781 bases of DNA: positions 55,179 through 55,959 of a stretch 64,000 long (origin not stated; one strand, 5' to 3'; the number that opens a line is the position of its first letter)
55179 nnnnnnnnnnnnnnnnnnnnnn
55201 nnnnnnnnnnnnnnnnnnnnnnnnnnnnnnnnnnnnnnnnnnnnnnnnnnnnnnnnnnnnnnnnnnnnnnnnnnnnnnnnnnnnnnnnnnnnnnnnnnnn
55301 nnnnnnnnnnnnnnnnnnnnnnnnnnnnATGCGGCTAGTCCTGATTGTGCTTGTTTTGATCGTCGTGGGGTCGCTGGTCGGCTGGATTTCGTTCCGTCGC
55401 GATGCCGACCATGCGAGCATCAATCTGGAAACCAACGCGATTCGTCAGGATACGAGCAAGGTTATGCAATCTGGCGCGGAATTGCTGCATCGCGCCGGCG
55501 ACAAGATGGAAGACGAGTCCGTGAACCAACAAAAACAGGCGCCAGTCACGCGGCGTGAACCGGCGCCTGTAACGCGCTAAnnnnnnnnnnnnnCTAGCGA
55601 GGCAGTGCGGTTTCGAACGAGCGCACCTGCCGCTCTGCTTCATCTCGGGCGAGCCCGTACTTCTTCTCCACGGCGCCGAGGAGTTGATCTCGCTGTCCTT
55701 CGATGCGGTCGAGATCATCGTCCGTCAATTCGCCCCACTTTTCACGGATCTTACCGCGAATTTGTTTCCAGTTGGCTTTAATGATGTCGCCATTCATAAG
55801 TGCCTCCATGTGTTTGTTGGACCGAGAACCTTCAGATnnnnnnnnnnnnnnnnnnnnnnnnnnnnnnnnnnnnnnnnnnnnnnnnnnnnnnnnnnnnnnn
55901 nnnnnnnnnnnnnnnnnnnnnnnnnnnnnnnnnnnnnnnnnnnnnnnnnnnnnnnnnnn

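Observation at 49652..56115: Stress-protein island largely driven by sigma-54 promoters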

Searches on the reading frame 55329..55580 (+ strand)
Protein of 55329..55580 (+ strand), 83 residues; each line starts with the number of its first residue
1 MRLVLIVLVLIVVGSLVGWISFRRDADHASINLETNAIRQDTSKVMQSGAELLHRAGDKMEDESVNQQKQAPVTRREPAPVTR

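Call 5: search_protein_families(library=pfam, proteins=[window:55329-55580:+], max_evalue=0.01)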
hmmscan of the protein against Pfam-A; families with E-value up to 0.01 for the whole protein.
window:55329-55580:+ (83 aa): 1 family
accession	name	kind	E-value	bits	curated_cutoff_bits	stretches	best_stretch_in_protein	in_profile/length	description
PF15661.10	CF222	-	0.00012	21.5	27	1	31-83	228-279/648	C6orf222, uncharacterised family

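Call 45: search_protein_families(library=ncbifam, proteins=[window:55329-55580:+], max_evalue=0.01)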
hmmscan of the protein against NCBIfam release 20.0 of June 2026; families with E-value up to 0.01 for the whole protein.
window:55329-55580:+ (83 aa): 0 families

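Call 80: search_protein_families(library=pfam, proteins=[window:55329-55580:+], max_evalue=1)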
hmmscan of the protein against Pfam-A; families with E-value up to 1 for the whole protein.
window:55329-55580:+ (83 aa): 4 families
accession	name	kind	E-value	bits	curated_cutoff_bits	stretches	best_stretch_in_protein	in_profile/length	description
PF15661.10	CF222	-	0.00012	21.5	27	1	31-83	228-279/648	C6orf222, uncharacterised family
PF15330.11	SIT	-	0.032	15.2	27.6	1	5-47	8-47/114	SHP2-interacting transmembrane adaptor protein, SIT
PF04612.17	T2SSM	-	0.04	14.5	27.8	1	3-73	20-87/160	Type II secretion system (T2SS), protein M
PF04711.18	ApoA-II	-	0.13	13.1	27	1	1-70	1-62/99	Apolipoprotein A-II (ApoA-II)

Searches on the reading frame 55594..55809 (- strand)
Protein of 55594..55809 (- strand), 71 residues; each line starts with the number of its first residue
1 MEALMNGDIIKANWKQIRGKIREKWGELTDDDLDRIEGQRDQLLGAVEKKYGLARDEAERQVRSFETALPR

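Call 5: search_protein_families(library=pfam, proteins=[window:55594-55809:-], max_evalue=0.01)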
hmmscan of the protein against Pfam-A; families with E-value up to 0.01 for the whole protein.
window:55594-55809:- (71 aa): 1 family
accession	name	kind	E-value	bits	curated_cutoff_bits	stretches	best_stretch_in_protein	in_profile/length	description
PF05532.17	CsbD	-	6.2e-19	68.1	40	1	8-60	1-53/53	CsbD-like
